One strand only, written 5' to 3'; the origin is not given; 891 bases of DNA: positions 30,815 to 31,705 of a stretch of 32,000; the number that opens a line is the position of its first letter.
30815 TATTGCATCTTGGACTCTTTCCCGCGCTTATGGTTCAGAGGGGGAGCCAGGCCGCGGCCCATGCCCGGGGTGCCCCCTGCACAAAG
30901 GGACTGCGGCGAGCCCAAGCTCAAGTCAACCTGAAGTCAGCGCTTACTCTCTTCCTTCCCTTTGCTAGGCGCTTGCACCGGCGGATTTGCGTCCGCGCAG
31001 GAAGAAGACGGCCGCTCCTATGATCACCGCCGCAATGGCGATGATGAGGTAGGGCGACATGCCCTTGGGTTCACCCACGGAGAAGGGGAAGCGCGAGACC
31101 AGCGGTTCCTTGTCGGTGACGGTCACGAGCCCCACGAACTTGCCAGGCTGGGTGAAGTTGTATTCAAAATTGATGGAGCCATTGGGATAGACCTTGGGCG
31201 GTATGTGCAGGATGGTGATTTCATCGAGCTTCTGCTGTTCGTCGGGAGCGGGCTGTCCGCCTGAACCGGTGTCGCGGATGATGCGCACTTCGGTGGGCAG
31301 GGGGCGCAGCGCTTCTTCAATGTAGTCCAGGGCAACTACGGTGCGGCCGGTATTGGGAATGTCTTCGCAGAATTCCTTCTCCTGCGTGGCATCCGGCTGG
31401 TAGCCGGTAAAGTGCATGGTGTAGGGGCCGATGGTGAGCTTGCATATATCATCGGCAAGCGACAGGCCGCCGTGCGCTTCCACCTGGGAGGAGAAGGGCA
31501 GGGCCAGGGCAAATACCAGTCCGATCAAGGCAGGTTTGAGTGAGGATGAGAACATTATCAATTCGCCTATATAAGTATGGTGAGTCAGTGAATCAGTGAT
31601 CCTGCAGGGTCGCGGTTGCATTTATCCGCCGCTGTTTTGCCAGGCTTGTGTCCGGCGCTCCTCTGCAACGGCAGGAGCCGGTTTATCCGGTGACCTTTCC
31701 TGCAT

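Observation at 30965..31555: Candidate metal site in the unknown protein: N-terminal His after signal cleavage plus a Cys-x8-Met-His cluster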

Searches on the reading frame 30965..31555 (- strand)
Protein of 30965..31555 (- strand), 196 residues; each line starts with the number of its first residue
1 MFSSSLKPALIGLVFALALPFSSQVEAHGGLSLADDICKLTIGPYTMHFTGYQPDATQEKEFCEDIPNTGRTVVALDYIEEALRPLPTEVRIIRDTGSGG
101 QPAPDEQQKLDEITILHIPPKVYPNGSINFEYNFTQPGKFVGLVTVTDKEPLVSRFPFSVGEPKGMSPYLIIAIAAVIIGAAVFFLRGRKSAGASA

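Call 4: search_protein_families(library=ncbifam, proteins=[window:30965-31555:-], max_evalue=1)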
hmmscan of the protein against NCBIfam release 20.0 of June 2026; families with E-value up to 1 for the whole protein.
window:30965-31555:- (196 aa): 1 family
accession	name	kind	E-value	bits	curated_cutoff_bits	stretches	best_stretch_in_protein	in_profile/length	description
TIGR01167.1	LPXTG_anchor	domain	0.11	13.2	15.9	1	165-190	9-32/34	LPXTG cell wall anchor domain-containing protein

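Call 5: search_solved_structures(query=window:30965-31555:-, max_evalue=10)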
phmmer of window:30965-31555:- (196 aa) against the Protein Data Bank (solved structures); distinct sequences matched with E-value up to 10: 2.
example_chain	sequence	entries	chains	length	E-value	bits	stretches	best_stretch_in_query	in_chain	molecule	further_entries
6cpd_A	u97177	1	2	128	2.4e-24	89.5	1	36-161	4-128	PmoD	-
5dp1_A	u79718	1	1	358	1.6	11.8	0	94-147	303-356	CurK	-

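Call 6: search_solved_structures(query=window:30965-31555:-, max_evalue=0.001, show_alignments=1)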
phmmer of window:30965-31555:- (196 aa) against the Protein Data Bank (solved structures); distinct sequences matched with E-value up to 0.001: 1.
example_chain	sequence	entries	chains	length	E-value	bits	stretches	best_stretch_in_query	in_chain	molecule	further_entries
6cpd_A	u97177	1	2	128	2.4e-24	89.5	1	36-161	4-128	PmoD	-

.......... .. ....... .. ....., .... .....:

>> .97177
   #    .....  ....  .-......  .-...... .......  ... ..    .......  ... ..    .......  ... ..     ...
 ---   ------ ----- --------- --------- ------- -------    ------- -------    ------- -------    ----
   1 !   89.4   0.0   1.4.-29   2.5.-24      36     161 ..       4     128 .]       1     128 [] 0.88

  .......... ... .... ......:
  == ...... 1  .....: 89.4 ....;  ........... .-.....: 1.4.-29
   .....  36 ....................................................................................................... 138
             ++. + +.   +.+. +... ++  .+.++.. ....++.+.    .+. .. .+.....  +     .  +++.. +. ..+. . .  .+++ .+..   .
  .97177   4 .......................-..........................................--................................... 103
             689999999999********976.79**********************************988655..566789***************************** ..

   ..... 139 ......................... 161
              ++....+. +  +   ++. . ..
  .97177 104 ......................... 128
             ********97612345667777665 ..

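Call 7: search_protein_families(library=pfam, proteins=[window:30965-31555:-], max_evalue=1)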
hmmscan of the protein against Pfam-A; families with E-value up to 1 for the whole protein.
window:30965-31555:- (196 aa): 1 family
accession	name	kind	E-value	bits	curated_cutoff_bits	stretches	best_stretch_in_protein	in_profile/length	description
PF06628.17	Catalase-rel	-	0.079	13.6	30.1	1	127-160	1-34/65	Catalase-related immune-responsive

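Call 9: find_homologous_proteins(query=window:30965-31555:-, max_evalue=0.001)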
Query window:30965-31555:- (196 aa): 1439 proteins with E <= 0.001 among 1876 candidates; the best 120 are listed.
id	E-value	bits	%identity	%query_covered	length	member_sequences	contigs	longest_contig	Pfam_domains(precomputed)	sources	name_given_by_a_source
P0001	4.4e-121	420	95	100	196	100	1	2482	-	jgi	jgi:hypothetical protein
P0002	1.8e-112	392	90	97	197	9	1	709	-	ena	-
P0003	6.9e-109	380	88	100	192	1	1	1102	-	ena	-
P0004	8.8e-106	370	86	99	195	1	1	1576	-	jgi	jgi:hypothetical protein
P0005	3.6e-104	365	85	97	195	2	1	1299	-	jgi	jgi:hypothetical protein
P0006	9.6e-104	363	84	97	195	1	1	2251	-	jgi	jgi:hypothetical protein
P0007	4.7e-103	361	83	97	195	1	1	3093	-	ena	-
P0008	1.5e-102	359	86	97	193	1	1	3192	-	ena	-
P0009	1.5e-102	359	85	97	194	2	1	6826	-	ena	-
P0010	2.1e-101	356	85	97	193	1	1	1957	-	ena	-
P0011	3.0e-101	355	84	97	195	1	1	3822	-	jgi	jgi:hypothetical protein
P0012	5.3e-101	354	85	97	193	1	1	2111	-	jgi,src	-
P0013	5.6e-101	354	84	97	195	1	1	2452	-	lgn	-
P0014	5.0e-100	351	86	89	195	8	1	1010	-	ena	-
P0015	1.2e-99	350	84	97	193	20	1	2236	-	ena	-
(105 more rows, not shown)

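Call 20: find_related_loci(query=window:30965-31555:-, collection=genome_contigs, flank=10000)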
Query window:30965-31555:- (196 aa) in genome_contigs; peptide patterns used: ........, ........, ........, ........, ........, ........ (x = any residue, [..] = any of these).
118 stretches matched a pattern; 43 encode a relative of the query (tblastn E <= 1e-3); 43 distinct loci.
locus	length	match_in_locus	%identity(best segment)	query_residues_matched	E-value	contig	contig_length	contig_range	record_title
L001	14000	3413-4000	99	1-196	2e-129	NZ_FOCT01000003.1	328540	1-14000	Nitrosospira multiformis strain Nl18, whole genome shotgun sequence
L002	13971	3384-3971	98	1-196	8e-129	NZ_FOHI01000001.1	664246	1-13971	Nitrosospira multiformis strain Nl7, whole genome shotgun sequence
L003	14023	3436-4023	96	1-196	4e-127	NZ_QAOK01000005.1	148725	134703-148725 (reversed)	Nitrosospira multiformis strain Nl12 Ga0181046_105, whole genome shotgun sequence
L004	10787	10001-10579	81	1-195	6e-105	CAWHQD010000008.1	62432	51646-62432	MAG: uncultured beta proteobacterium isolate MFD08497.bin.2.149 genome assembly, contig: contig_129029, whole genome sho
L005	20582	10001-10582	79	1-196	1e-103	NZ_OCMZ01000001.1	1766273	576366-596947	Nitrosovibrio sp. Nv4, whole genome shotgun sequence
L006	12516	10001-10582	79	1-196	1e-103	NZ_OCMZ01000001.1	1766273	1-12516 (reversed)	Nitrosovibrio sp. Nv4, whole genome shotgun sequence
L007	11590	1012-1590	80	1-195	3e-103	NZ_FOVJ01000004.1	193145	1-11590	Nitrosospira briensis strain Nsp8, whole genome shotgun sequence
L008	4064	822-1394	78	1-195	6e-98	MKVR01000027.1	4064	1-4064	MAG: Nitrosospira sp. 56-18 SCNpilot_expt_300_bf_scaffold_3039, whole genome shotgun sequence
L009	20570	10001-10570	80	5-196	4e-96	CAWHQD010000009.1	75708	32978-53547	MAG: uncultured beta proteobacterium isolate MFD08497.bin.2.149 genome assembly, contig: contig_129031, whole genome sho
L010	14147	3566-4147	78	1-196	8e-95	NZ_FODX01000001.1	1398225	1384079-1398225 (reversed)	Nitrosovibrio sp. Nv6, whole genome shotgun sequence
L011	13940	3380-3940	76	6-196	1e-90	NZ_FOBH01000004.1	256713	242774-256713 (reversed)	Nitrosovibrio tenuis strain Nv1, whole genome shotgun sequence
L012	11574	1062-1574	79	22-196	1e-89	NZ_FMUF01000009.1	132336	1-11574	Nitrosospira sp. Nsp1, whole genome shotgun sequence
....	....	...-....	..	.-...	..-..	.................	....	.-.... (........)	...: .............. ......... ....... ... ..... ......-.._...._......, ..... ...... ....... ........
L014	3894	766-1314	78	6-192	4e-90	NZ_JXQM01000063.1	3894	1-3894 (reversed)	Nitrosospira sp. NpAV contig_63, whole genome shotgun sequence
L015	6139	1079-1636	81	1-190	2e-89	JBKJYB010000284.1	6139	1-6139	MAG: Nitrosospira sp. isolate swi_bin.196 k127_7532324, whole genome shotgun sequence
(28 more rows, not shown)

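Call 26: search_protein_representatives(protein=window:30965-31555:-)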
Query: 196 residues. Proteins with E-value up to 0.001 (for the whole library): 641; up to 1e-10: 375; up to 1e-30: 64. The best 150 are listed.
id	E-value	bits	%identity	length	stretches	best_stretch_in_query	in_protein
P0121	2.7e-61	223.1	61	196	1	6-191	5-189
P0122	6.5e-61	221.8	74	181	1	1-147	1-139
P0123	1.2e-60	220.9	74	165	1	5-150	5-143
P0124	7.1e-52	192.3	73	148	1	47-191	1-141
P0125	1.0e-49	185.3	58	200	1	10-186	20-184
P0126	9.7e-48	178.9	79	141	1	5-107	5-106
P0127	4.3e-45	170.2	50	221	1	9-183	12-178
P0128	6.1e-43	163.2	48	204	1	7-194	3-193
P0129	1.1e-42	162.4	47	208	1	13-194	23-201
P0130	1.4e-42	162.1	49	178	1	24-189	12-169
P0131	1.4e-41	158.7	72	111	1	83-195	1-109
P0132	2.9e-41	157.7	57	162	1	35-183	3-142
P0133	4.4e-41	157.2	63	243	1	37-171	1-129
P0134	8.9e-40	152.9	51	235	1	16-190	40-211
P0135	1.2e-39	152.5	46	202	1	13-187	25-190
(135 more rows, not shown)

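Call 62: find_homologous_proteins(query=A2, max_evalue=0.00001)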
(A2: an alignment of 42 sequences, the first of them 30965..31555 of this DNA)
Query A2 (42 sequences) (196 aa, profile of the alignment): 2137 proteins with E <= 0.00001 among 8000 candidates; the best 120 are listed.
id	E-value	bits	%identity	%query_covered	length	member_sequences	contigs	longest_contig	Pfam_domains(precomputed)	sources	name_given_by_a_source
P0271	6.4e-67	243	66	85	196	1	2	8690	-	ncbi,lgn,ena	-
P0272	6.5e-67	243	61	83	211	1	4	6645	-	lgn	-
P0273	6.8e-67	243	65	85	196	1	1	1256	-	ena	-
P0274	7.1e-67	243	66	85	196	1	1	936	-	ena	-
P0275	1.5e-66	242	65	86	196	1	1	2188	-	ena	-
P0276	4.6e-66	240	60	96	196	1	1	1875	-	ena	-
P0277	5.4e-66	240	61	87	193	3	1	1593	-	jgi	-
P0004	6.9e-66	239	86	99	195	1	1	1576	-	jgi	jgi:hypothetical protein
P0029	8.2e-66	239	79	100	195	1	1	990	-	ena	-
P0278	9.5e-66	239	47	94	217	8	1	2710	-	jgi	jgi:hypothetical protein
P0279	9.9e-66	239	61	96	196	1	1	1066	-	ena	-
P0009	1.0e-65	239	85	97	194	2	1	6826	-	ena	-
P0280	1.2e-65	239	60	83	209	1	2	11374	-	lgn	-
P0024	1.6e-65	238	78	100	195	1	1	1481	-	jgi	jgi:hypothetical protein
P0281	1.6e-65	238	60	99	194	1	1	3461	-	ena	-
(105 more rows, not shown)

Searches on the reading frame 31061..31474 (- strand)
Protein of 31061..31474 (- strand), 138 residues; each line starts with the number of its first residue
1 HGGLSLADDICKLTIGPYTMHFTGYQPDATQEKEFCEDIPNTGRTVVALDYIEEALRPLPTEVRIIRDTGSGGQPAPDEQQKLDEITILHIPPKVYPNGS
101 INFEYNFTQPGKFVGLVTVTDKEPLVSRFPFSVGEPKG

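Call 57: predict_structure(alignment_id=A1)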
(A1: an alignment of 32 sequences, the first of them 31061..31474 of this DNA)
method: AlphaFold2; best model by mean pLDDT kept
length: 138 residues; sequences in the alignment: 32
mean_pLDDT: 66.5   pTM: 0.63
mean pLDDT of the five models: 66.5, 54.0, 49.1, 47.3, 37.9
residues with pLDDT >= 90: 0; 70-90: 80; 50-70: 35; < 50: 23
segments of 3 or more residues with pLDDT < 50: 1-10, 72-75, 81-85
pLDDT, mean of each block of 10 residues (from residue 1): 38 72 76 73 79 64 73 50 51 54 79 78 76 70
secondary structure, 60 per line:
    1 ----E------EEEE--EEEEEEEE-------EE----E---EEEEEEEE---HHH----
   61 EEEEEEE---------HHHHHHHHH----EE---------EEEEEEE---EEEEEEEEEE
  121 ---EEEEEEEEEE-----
elements in order: E12-15 E18-25 E43-50 E61-67 H77-85 E101-107 E111-120 E124-133

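Call 59: fold_search(model_id=the predicted structure, library=pdb)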
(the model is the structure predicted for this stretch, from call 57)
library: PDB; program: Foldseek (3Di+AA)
matches with E <= 10: 1254; with E <= 0.001: 4
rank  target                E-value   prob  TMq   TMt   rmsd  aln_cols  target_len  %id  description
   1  6cpd_B                3.5e-12  1.00  0.75  0.80   2.9       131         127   38  Crystal structure of PmoD soluble domain from Methylocystis sp. ATCC 49242 (Rockwell) (released 2018-10-31)
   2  6cpd_A                7.9e-12  1.00  0.75  0.81   2.9       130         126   37  Crystal structure of PmoD soluble domain from Methylocystis sp. ATCC 49242 (Rockwell) (released 2018-10-31)
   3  6pal_B                3.7e-04  1.00  0.40  0.16   8.7       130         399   15  Bacteroides uniformis endo-laminarinase BuGH158 from the beta(1,3)-glucan utilization locus (released 2020-04-01)
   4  6pal_A                6.0e-04  1.00  0.40  0.16   7.2       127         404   13  Bacteroides uniformis endo-laminarinase BuGH158 from the beta(1,3)-glucan utilization locus (released 2020-04-01)
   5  6oe6_B                1.8e-03  1.00  0.53  0.64   5.1       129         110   12  Structure of a Uncharacterized protein from Leptospira interrogans serogroup Icterohaemorrhagiae serovar Copenhageni ( (released 2019-04-17)
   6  6oe6_A                2.0e-03  1.00  0.53  0.57   5.0       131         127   12  Structure of a Uncharacterized protein from Leptospira interrogans serogroup Icterohaemorrhagiae serovar Copenhageni ( (released 2019-04-17)
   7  4brj                  2.9e-03  1.00  0.42  0.45   5.3       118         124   10  Superoxide reductase (Neelaredoxin) from Ignicoccus hospitalis T24K (released 2014-06-11)
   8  2ben_B                5.2e-03  1.00  0.47  0.40   5.8       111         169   11  Crystal structure of the Serratia marcescens chitin-binding protein CBP21 Y54A mutant. (released 2004-12-08)
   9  4bk8                  8.4e-03  1.00  0.41  0.45   4.8       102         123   11  Superoxide reductase (Neelaredoxin) from Ignicoccus hospitalis (released 2014-04-02)
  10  5lw4_MODEL_1_A        8.4e-03  0.99  0.40  0.34   5.8       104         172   13  NMR solution structure of the apo-form of the chitin-active lytic polysaccharide monooxygenase BlLPMO10A (released 2017-10-25)
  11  2ox5_B                1.0e-02  1.00  0.43  0.51   4.7       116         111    9  The SoxYZ complex of Paracoccus pantotrophus (released 2007-05-22)
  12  5ftz                  1.1e-02  1.00  0.44  0.37   4.3       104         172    9  AA10 lytic polysaccharide monooxygenase (LPMO) from Streptomyces lividans (released 2016-04-27)
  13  5wsz_A                1.1e-02  1.00  0.46  0.39   6.4       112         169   12  Crystal structure of a lytic polysaccharide monooxygenase,BtLPMO10A, from Bacillus thuringiensis (released 2017-02-22)
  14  4brv_A                1.2e-02  1.00  0.42  0.46   5.2       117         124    9  Superoxide reductase (Neelaredoxin) from Ignicoccus hospitalis E23A (released 2014-06-18)
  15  2ox5_A                1.3e-02  0.99  0.41  0.50   5.0       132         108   11  The SoxYZ complex of Paracoccus pantotrophus (released 2007-05-22)
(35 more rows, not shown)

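Call 67: predict_structure(alignment_id=A3)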
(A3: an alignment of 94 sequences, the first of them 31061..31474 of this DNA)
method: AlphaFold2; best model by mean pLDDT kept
length: 138 residues; sequences in the alignment: 94
mean_pLDDT: 82.2   pTM: 0.76
mean pLDDT of the five models: 82.2, 81.6, 81.5, 81.0, 80.9
residues with pLDDT >= 90: 73; 70-90: 37; 50-70: 12; < 50: 16
segments of 3 or more residues with pLDDT < 50: 1-8, 72-78
pLDDT, mean of each block of 10 residues (from residue 1): 41 89 85 77 92 94 87 50 85 95 93 93 91 76
secondary structure, 60 per line:
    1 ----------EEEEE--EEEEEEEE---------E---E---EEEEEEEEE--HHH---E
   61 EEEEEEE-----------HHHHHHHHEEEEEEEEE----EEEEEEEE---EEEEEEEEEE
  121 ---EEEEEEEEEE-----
elements in order: E11-15 E18-25 E43-51 E60-67 H79-86 E87-95 E100-107 E111-120 E124-133

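Call 69: fold_search(model_id=the predicted structure, library=pdb)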
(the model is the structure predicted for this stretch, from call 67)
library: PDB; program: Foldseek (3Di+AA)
matches with E <= 10: 1628; with E <= 0.001: 8
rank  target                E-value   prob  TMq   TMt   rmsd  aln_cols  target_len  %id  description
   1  6cpd_B                3.5e-14  1.00  0.82  0.89   3.2       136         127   38  Crystal structure of PmoD soluble domain from Methylocystis sp. ATCC 49242 (Rockwell) (released 2018-10-31)
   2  6cpd_A                1.0e-13  1.00  0.83  0.90   1.8       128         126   39  Crystal structure of PmoD soluble domain from Methylocystis sp. ATCC 49242 (Rockwell) (released 2018-10-31)
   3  6pal_A                1.2e-04  1.00  0.42  0.17   5.5       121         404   14  Bacteroides uniformis endo-laminarinase BuGH158 from the beta(1,3)-glucan utilization locus (released 2020-04-01)
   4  6pal_B                1.5e-04  1.00  0.41  0.17   4.6       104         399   16  Bacteroides uniformis endo-laminarinase BuGH158 from the beta(1,3)-glucan utilization locus (released 2020-04-01)
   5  9p2f_A                3.2e-04  1.00  0.46  0.19   4.7       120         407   12  Crystal structure of GH158(Pro) soaked with mixed linkage (G4G3G) oligosaccharide at 1.15 angstrom resolution (released 2026-03-11)
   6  9p25                  5.2e-04  1.00  0.43  0.18   6.1       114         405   12  Crystal structure of GH158(Pro) at 0.89 angstrom resolution (released 2026-03-11)
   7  9p26                  5.4e-04  1.00  0.44  0.19   5.0       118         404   14  Crystal structure of GH158(Pro) at 1.40 angstrom resolution (released 2026-03-11)
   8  9oro_A                7.9e-04  1.00  0.46  0.18   4.8       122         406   13  Crystal structure of GH158(Pro) soaked with laminaritetraose at 1.31 angstrom resolution (released 2026-03-11)
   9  6oe6_B                1.9e-03  1.00  0.54  0.65   4.5       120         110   12  Structure of a Uncharacterized protein from Leptospira interrogans serogroup Icterohaemorrhagiae serovar Copenhageni ( (released 2019-04-17)
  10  6oe6_A                1.9e-03  1.00  0.53  0.56   4.7       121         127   12  Structure of a Uncharacterized protein from Leptospira interrogans serogroup Icterohaemorrhagiae serovar Copenhageni ( (released 2019-04-17)
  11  5lw4_MODEL_1_A        1.9e-03  1.00  0.43  0.36   5.4       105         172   18  NMR solution structure of the apo-form of the chitin-active lytic polysaccharide monooxygenase BlLPMO10A (released 2017-10-25)
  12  4brj                  2.2e-03  1.00  0.42  0.45   7.3       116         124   10  Superoxide reductase (Neelaredoxin) from Ignicoccus hospitalis T24K (released 2014-06-11)
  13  2ben_B                3.3e-03  1.00  0.45  0.39   7.0       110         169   12  Crystal structure of the Serratia marcescens chitin-binding protein CBP21 Y54A mutant. (released 2004-12-08)
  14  3d33_B                5.1e-03  0.99  0.35  0.48   9.2       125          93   10  Crystal structure of a duf3244 family protein with an immunoglobulin-like beta-sandwich fold (bvu_0276) from bacteroid (released 2008-05-27)
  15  4bk8                  6.3e-03  1.00  0.42  0.46   4.4       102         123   11  Superoxide reductase (Neelaredoxin) from Ignicoccus hospitalis (released 2014-04-02)
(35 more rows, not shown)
